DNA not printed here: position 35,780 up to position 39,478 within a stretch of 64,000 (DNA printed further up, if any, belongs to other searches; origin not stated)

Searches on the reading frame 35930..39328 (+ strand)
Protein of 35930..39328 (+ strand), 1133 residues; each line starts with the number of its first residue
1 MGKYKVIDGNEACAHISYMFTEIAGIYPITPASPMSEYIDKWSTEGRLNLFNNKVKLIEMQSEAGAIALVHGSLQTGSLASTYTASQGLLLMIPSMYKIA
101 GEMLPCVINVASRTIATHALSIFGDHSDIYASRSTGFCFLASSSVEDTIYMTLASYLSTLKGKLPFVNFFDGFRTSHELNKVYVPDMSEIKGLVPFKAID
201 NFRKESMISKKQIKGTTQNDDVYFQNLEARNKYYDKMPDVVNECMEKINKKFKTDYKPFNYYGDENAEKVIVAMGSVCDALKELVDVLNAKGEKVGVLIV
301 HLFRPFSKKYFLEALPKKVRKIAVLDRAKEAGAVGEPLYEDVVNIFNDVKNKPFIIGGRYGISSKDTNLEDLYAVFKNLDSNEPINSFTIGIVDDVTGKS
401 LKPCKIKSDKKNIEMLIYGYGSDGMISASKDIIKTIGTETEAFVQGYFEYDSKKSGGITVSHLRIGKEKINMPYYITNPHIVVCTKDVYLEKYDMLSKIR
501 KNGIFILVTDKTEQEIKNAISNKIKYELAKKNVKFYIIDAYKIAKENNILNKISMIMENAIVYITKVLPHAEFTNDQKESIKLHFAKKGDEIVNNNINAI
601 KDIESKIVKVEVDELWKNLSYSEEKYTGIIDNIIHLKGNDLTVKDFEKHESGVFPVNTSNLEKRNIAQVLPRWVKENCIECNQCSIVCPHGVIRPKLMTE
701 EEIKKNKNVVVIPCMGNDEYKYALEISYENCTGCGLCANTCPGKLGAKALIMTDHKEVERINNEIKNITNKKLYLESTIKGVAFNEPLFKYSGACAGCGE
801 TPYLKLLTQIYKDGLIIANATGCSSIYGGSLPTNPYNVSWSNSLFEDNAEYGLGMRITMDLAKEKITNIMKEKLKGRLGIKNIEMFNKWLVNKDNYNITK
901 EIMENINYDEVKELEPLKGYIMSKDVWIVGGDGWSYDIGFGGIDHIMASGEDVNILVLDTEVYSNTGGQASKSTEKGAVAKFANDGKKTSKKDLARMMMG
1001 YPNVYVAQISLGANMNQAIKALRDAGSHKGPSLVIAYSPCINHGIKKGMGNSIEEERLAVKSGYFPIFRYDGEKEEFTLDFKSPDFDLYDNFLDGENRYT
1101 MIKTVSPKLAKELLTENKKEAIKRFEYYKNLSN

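Call 85: search_protein_families(library=pfam, proteins=[window:35930-39328:+], max_evalue=0.00001)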
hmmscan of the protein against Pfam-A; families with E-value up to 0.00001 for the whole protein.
window:35930-39328:+ (1133 aa): 13 families
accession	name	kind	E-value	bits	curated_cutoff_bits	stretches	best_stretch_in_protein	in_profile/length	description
PF01855.24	POR_N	-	1.2e-63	215.4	27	1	22-245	9-230/231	Pyruvate flavodoxin/ferredoxin oxidoreductase, thiamine diP-bdg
PF01558.24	POR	-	9.4e-26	91.4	27.4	1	421-601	1-169/173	Pyruvate ferredoxin/flavodoxin oxidoreductase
PF17147.9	PFOR_II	-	3e-16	60.1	27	1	267-352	1-84/102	Pyruvate:ferredoxin oxidoreductase core domain II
PF02775.26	TPP_enzyme_C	-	8.9e-10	39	21.9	1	924-1035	47-150/151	Thiamine pyrophosphate enzyme, C-terminal TPP binding domain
PF12837.12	Fer4_6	-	8.1e-09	35.5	25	0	671-693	2-24/24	4Fe-4S binding domain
PF12838.12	Fer4_7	-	3.1e-08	34.4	27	1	677-742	1-49/52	4Fe-4S dicluster domain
PF00037.32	Fer4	-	4.1e-08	33.1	21.1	0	672-694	2-24/24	4Fe-4S binding domain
PF10371.14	EKR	-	7e-07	29.4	27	1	629-667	19-55/55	Domain of unknown function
PF12797.12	Fer4_2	-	8.1e-07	29.1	24.5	0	725-742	4-21/22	4Fe-4S binding domain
PF13187.11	Fer4_9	-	3.4e-06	27.4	27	1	677-744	1-50/52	4Fe-4S dicluster domain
PF13484.11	Fer4_16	-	4.6e-06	27.8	30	1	677-742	1-64/66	4Fe-4S double cluster binding domain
PF13237.11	Fer4_10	-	4.7e-06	26.9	25.5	0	725-764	3-33/53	4Fe-4S dicluster domain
PF13534.11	Fer4_17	-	4.8e-06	27.5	22.2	0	676-692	44-60/61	4Fe-4S dicluster domain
